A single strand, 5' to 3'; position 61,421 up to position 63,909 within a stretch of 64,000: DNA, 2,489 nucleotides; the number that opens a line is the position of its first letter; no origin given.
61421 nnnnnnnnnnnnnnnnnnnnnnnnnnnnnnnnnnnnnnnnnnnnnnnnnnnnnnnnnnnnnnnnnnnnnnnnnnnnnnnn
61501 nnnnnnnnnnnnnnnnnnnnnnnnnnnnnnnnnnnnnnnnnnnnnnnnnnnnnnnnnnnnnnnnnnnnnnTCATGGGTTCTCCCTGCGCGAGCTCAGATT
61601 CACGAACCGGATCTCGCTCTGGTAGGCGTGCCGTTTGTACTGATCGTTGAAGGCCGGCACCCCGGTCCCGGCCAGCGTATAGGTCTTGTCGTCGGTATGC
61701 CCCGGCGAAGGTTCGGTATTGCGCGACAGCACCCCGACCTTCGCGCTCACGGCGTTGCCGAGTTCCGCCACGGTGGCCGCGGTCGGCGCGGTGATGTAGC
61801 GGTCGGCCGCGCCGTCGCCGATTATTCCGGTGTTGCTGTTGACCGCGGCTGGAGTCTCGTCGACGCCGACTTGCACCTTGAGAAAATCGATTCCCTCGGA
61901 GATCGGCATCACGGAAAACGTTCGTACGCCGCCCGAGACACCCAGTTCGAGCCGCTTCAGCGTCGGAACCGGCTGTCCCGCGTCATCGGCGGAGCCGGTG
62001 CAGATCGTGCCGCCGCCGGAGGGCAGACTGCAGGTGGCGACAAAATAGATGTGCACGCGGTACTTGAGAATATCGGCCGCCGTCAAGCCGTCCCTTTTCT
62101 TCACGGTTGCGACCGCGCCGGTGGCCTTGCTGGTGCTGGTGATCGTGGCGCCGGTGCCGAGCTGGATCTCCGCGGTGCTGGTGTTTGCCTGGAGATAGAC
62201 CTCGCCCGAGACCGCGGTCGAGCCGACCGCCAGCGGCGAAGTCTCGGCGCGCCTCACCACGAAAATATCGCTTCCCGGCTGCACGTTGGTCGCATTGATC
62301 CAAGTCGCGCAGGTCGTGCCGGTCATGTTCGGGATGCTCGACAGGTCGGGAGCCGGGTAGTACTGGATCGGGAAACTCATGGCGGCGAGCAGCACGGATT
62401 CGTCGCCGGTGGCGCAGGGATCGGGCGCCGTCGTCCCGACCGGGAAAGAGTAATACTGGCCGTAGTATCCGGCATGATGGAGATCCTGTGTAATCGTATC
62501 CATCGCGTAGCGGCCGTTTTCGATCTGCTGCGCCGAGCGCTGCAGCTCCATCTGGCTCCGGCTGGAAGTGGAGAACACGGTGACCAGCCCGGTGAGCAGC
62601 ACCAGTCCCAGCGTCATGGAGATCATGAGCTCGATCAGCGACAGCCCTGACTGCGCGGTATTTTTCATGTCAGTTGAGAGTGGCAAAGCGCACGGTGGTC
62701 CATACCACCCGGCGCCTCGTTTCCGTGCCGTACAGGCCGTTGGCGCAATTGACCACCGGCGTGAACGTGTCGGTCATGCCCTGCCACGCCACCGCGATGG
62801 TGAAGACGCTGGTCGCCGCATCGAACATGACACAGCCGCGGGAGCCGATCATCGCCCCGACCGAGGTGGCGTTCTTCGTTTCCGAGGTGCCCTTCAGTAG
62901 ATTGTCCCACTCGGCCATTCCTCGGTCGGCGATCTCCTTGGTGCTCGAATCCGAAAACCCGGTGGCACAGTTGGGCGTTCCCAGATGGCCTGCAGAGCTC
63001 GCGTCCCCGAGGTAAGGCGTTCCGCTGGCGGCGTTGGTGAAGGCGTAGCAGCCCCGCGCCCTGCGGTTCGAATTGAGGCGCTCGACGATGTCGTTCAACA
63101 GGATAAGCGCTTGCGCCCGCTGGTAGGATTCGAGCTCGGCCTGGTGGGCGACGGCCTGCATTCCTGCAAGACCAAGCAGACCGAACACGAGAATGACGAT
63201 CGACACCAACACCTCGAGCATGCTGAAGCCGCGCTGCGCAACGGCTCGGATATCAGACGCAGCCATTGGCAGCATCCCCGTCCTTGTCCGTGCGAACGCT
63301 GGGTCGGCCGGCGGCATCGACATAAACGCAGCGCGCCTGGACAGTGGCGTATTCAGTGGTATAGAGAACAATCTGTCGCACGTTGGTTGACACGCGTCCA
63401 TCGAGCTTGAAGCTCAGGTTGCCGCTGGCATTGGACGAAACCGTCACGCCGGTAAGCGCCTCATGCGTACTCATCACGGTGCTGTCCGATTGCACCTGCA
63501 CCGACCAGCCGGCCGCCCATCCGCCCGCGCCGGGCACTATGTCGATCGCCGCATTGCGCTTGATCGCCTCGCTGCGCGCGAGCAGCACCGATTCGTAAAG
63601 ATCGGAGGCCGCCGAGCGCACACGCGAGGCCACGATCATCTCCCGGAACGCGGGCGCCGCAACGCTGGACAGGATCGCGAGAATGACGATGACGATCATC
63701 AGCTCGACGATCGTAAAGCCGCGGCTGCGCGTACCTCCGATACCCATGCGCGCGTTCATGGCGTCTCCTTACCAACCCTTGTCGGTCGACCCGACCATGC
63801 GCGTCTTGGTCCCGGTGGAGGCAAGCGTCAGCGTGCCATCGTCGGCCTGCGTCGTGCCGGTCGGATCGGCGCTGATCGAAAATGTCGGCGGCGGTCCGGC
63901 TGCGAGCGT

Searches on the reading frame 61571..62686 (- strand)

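Call 77: search_protein_families(library=pfam, proteins=[window:61571-62686:-], max_evalue=0.001)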
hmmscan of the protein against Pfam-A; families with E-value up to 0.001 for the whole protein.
window:61571-62686:- (371 aa): 2 families
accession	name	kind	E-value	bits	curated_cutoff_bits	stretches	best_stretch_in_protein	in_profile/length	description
PF16074.10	PilW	-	1.1e-13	51.7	26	1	236-363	9-124/124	Type IV Pilus-assembly protein W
PF07963.17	N_methyl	-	1.9e-05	24.5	21.2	1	11-34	3-26/27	Prokaryotic N-terminal methylation motif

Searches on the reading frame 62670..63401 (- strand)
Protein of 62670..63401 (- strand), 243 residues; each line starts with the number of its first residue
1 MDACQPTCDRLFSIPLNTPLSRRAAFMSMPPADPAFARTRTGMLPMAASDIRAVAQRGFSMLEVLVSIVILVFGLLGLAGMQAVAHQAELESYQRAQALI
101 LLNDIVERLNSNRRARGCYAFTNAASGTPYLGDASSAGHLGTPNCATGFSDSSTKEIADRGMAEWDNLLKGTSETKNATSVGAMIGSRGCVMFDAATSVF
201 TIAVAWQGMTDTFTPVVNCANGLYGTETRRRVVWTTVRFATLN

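Call 77: search_protein_families(library=pfam, proteins=[window:62670-63401:-], max_evalue=0.001)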
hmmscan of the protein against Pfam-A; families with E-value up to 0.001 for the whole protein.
window:62670-63401:- (243 aa): 2 families
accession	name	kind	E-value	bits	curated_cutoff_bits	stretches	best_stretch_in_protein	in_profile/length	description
PF07963.17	N_methyl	-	2.3e-05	24.2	21.2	1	56-78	4-26/27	Prokaryotic N-terminal methylation motif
PF22150.1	Tt1218-like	-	0.00022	21.7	27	1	80-124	1-45/76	Type IV pilin Tt1218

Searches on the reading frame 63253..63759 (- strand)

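Call 77: search_protein_families(library=pfam, proteins=[window:63253-63759:-], max_evalue=0.001)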
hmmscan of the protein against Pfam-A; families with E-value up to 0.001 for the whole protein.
window:63253-63759:- (168 aa): 2 families
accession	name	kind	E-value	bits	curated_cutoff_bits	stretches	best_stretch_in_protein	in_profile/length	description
PF12019.13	GspH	-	1e-11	45.7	21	1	50-151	1-108/108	Type II transport protein GspH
PF07963.17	N_methyl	-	3.4e-08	33.2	21.2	1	11-34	3-26/27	Prokaryotic N-terminal methylation motif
